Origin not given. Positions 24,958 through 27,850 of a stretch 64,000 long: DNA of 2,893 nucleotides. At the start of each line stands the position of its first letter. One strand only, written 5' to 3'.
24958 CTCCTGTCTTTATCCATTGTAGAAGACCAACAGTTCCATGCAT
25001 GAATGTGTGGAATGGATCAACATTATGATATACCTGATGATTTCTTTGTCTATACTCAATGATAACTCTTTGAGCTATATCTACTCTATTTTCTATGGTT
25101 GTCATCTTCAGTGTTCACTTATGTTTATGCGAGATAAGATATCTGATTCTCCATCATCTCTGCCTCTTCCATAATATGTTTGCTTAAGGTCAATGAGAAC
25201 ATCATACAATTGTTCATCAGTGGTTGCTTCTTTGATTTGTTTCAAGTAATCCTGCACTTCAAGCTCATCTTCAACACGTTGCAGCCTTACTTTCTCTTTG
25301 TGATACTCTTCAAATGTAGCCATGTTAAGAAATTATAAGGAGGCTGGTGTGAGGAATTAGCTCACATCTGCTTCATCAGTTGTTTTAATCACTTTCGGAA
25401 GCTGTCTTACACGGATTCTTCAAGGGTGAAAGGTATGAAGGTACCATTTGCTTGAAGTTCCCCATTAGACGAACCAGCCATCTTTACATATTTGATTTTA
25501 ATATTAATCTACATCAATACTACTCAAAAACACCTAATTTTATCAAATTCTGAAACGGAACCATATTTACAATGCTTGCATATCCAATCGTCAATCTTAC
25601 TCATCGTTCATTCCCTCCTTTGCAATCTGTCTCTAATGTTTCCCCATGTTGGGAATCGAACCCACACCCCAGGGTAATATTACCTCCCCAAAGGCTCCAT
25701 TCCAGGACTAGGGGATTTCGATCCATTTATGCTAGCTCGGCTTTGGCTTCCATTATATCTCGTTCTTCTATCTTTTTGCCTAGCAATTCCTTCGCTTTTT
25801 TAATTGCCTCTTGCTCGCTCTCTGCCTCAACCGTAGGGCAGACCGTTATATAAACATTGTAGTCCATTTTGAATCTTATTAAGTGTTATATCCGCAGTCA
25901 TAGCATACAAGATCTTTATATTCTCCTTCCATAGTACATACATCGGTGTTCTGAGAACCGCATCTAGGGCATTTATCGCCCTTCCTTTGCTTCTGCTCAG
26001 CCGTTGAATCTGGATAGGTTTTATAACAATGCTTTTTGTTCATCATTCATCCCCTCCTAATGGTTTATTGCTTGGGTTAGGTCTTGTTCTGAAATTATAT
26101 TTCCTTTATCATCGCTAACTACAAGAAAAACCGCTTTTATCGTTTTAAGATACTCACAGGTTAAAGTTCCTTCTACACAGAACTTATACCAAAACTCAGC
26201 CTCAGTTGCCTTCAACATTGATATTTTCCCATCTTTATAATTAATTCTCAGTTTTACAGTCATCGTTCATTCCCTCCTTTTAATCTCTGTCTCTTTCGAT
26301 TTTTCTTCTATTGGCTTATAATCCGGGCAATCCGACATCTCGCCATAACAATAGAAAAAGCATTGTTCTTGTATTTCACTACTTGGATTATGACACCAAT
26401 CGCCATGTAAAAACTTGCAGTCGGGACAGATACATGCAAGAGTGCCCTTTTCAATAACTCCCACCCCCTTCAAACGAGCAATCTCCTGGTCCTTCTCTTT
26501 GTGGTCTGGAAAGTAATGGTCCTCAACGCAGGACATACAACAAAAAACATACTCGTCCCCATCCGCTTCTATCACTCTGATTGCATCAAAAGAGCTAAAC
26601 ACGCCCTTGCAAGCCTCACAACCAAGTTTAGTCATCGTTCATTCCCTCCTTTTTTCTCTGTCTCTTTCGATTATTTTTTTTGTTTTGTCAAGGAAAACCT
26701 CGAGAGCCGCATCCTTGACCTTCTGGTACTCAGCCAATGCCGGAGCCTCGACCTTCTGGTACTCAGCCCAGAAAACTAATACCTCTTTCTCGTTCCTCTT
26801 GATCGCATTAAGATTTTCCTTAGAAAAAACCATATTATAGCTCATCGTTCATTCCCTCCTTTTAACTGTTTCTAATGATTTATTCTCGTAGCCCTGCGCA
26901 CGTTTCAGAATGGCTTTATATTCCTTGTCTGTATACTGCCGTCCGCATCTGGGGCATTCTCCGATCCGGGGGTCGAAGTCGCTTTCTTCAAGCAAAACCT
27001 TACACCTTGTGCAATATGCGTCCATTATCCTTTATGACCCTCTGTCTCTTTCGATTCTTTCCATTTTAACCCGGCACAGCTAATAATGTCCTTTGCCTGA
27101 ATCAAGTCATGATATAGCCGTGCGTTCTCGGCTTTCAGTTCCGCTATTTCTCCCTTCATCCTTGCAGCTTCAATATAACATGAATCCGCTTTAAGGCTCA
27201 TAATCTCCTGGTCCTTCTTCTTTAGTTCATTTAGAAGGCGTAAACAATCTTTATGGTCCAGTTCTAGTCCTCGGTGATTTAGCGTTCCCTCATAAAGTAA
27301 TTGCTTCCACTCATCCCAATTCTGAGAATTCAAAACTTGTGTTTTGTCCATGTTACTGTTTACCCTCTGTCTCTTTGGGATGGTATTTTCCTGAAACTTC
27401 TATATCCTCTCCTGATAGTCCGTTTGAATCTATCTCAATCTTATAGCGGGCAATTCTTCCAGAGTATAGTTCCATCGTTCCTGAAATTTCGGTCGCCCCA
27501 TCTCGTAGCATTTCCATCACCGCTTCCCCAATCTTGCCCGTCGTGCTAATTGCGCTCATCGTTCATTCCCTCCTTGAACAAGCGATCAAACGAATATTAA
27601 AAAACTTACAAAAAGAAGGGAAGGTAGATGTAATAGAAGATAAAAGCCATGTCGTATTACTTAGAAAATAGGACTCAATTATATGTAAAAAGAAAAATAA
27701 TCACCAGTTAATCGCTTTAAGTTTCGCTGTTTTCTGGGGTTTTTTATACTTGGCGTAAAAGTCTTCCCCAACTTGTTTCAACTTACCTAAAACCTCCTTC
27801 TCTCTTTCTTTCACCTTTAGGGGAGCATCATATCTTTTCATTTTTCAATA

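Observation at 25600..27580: Conserved 41-nt inter-cassette linker fusing stop, Shine-Dalgarno and start across at least six consecutive small genes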

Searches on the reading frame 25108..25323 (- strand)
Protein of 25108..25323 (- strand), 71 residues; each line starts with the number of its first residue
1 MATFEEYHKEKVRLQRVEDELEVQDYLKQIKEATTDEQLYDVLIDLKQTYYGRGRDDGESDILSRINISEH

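Call 79: find_encoding_contigs(protein=window:25108-25323:-, flank=4000, max_places=8)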
Protein window:25108-25323:- (71 aa): 3 contigs read that carry it; 1 place shown.
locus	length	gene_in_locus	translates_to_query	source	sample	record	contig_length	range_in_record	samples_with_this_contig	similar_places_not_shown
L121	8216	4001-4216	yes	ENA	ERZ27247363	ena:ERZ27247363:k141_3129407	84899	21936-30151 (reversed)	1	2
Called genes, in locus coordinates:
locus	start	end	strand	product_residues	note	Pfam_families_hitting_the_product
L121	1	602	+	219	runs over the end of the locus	PF03692:CxxCxxCC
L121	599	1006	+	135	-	-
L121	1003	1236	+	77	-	-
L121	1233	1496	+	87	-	-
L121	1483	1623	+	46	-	-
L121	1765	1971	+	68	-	-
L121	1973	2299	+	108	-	-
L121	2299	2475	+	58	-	-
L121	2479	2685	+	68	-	-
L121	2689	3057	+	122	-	-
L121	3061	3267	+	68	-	-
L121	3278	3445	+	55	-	-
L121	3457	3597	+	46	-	-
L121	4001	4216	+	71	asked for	-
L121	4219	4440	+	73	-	-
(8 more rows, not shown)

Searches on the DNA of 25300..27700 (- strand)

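Call 12: search_dna_similar(query=window:25400-27700:-, collection=phages, mode=distant)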
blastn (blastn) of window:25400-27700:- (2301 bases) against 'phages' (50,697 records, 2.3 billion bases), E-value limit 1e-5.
No match.

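Call 33: search_rna_families(source=window, start=25300, end=25800, threshold=evalue, max_evalue=10, show_alignments=2)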
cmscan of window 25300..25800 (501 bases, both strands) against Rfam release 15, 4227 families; matches with E-value up to 10: 2.
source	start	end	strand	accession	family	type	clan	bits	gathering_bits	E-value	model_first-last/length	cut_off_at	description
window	25334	25381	+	RF00809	mir-241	Gene; miRNA;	-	23.8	63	0.0085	1-74/74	no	mir-241 microRNA precursor family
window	25650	25664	-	RF00023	tmRNA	Gene;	CL00001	8.2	47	0.33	348-362/374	no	transfer-messenger RNA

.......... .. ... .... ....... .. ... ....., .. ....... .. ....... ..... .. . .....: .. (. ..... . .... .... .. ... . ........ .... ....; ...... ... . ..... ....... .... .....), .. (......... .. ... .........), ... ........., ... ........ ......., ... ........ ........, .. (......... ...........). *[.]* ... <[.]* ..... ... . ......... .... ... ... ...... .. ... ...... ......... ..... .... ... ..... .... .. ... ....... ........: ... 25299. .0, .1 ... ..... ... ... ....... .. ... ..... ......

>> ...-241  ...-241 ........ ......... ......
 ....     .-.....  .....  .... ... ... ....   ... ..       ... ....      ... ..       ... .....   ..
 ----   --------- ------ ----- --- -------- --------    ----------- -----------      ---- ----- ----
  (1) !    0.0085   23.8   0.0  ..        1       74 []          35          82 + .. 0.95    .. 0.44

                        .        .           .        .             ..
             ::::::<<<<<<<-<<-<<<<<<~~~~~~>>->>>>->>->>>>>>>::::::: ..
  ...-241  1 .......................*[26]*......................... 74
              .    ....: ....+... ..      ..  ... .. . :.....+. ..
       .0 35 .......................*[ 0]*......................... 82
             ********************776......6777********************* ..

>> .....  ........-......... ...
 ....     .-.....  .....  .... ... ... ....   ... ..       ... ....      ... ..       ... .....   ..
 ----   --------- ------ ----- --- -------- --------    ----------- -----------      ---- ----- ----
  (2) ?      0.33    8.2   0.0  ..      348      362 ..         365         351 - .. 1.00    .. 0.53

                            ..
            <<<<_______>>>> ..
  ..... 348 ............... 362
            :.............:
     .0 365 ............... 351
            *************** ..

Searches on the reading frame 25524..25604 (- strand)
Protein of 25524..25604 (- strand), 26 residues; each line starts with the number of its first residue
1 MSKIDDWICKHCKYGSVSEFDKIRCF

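Call 13: search_protein_families(library=pfam, proteins=[window:25524-25604:-], max_evalue=1)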
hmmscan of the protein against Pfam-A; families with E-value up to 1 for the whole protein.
window:25524-25604:- (26 aa): 1 family
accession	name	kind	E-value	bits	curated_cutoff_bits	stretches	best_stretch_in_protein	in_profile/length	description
PF00641.23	Zn_ribbon_RanBP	-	0.042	13.6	27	1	3-14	1-12/30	Zn-finger in Ran binding protein and others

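Call 14: search_protein_families(library=phrogs, proteins=[window:25524-25604:-], max_evalue=1)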
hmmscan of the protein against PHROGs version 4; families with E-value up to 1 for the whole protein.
window:25524-25604:- (26 aa): 0 families

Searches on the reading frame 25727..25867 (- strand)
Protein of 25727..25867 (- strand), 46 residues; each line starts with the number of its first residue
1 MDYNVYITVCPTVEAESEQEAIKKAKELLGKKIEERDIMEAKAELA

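Call 13: search_protein_families(library=pfam, proteins=[window:25727-25867:-], max_evalue=1)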
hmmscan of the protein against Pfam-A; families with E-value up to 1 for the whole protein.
window:25727-25867:- (46 aa): 5 families
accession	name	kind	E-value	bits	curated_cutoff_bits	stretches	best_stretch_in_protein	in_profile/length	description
PF13069.11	DUF3933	-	0.0076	16.5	25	1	15-39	20-43/52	Protein of unknown function (DUF3933)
PF06457.16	Ectatomin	-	0.043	14.2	25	1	5-15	5-15/34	Ectatomin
PF14119.11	DUF4288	-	0.056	14.2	27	1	13-33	28-48/84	Domain of unknown function (DUF4288)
PF14804.11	Jag_N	-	0.068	14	25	1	13-38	1-26/50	Jag N-terminus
PF14207.11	DpnD-PcfM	-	0.34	11.4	25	1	12-27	14-29/46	DpnD/PcfM-like protein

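Call 14: search_protein_families(library=phrogs, proteins=[window:25727-25867:-], max_evalue=1)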
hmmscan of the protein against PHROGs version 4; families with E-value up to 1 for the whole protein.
window:25727-25867:- (46 aa): 4 families
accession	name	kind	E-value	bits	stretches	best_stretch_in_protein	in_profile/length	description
phrog_10677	-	unknown function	0.006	17.6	1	12-34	21-45/60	-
phrog_2919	-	unknown function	0.0082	17.4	1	12-30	26-44/60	-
phrog_2521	-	unknown function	0.1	13.9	1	13-42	49-78/88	-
phrog_278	-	transcription regulation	0.11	13.5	1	13-30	32-49/67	transcriptional regulator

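Call 83: search_protein_families(library=pfam, proteins=[L118:9621-10004:+, L118:9018-9461:+], max_evalue=0.01)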
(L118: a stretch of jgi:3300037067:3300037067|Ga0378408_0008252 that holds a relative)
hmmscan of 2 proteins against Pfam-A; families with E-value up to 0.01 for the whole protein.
L118:9621-10004:+ (127 aa): 0 families

L118:9018-9461:+ (147 aa): 0 families

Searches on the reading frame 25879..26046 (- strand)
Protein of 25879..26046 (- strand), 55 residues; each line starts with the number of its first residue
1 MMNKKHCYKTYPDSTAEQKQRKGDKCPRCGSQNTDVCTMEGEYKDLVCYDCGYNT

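Call 13: search_protein_families(library=pfam, proteins=[window:25879-26046:-], max_evalue=1)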
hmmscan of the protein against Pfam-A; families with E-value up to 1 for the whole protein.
window:25879-26046:- (55 aa): 10 families
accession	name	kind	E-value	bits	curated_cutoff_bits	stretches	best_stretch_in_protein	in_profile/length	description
PF12760.12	Zn_ribbon_IS1595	-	0.0051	17.2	25.4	1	23-53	18-45/46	Transposase zinc-ribbon domain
PF23451.1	Zn_ribbon_PaaD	-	0.013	15.5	27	1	13-41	4-32/53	PaaD zinc beta ribbon domain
PF13240.11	Zn_Ribbon_1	-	0.042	14.1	25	1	25-36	1-12/23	zinc-ribbon domain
PF08271.17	Zn_Ribbon_TF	-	0.076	13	29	1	25-53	2-27/43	TFIIB zinc-binding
PF23165.1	zf-C2H2_FBX41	-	0.12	12.3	24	1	25-32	4-11/30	F-box only protein 41 C2H2 zinc finger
PF24458.1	DUF7573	-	0.15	12.4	30.2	1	21-51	9-36/39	Domain of unknown function (DUF7573)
PF09526.16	DUF2387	-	0.22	12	25.9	1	23-54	8-39/72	Probable metal-binding protein (DUF2387)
PF14599.11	zinc_ribbon_6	-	0.29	11.5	27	1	23-34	47-58/59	Zinc-ribbon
PF14354.12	Lar_restr_allev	-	0.46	11.2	28.6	1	25-53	5-33/58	Restriction alleviation protein Lar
PF13248.11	Zn_ribbon_3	-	0.83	9.7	27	0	25-33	4-11/26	zinc-ribbon domain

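Call 14: search_protein_families(library=phrogs, proteins=[window:25879-26046:-], max_evalue=1)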
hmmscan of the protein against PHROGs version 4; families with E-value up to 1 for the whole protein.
window:25879-26046:- (55 aa): 10 families
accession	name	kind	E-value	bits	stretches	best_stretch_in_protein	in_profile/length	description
phrog_2945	-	unknown function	1.5e-05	25.7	1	19-55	5-42/68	-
phrog_13157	-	unknown function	0.078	14.1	1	18-53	12-49/56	-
phrog_23450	-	unknown function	0.081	14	1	17-39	57-79/143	-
phrog_1271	-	DNA, RNA and nucleotide metabolism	0.095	13.1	1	4-52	138-184/361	HNH endonuclease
phrog_36620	-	unknown function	0.12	13.7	1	24-53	49-77/79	-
phrog_24502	-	other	0.19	12.7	1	16-37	107-127/177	zinc-finger domain protein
phrog_17723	-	unknown function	0.26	12.3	1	25-51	6-32/47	-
phrog_24592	-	unknown function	0.71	10.9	1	3-31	76-104/116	-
phrog_20467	-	DNA, RNA and nucleotide metabolism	0.95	10.4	1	25-53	2-31/112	HNH endonuclease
phrog_32727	-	unknown function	0.99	10.5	0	25-37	4-16/78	-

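Call 81: find_encoding_contigs(protein=window:25879-26046:-, flank=3000, max_places=8)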
Protein window:25879-26046:- (55 aa): 3 contigs read that carry it; 1 place shown.
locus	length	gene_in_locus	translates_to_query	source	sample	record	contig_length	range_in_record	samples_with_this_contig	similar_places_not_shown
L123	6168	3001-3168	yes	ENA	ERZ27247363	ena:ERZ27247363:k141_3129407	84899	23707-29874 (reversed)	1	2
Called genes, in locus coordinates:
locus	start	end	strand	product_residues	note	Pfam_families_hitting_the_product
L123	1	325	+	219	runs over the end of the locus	PF03692:CxxCxxCC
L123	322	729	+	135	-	-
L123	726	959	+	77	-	-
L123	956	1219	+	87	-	-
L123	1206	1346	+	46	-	-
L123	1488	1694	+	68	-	-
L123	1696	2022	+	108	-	-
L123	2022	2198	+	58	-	-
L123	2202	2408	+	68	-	-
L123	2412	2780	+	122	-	-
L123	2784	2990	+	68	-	-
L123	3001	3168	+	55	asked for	-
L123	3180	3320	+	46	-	-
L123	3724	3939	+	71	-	-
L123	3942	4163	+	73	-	-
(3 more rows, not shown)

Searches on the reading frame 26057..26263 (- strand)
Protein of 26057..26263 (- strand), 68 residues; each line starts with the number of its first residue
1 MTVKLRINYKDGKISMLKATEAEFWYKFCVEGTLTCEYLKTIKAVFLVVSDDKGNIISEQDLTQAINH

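Call 13: search_protein_families(library=pfam, proteins=[window:26057-26263:-], max_evalue=1)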
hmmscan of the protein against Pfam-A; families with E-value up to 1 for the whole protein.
window:26057-26263:- (68 aa): 0 families

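Call 14: search_protein_families(library=phrogs, proteins=[window:26057-26263:-], max_evalue=1)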
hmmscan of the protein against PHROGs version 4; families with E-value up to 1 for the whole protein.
window:26057-26263:- (68 aa): 2 families
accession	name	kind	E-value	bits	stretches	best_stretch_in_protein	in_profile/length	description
phrog_29289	-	unknown function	0.013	16.9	1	5-51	15-61/112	-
phrog_10070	-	unknown function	0.043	15.1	1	5-42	13-48/77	-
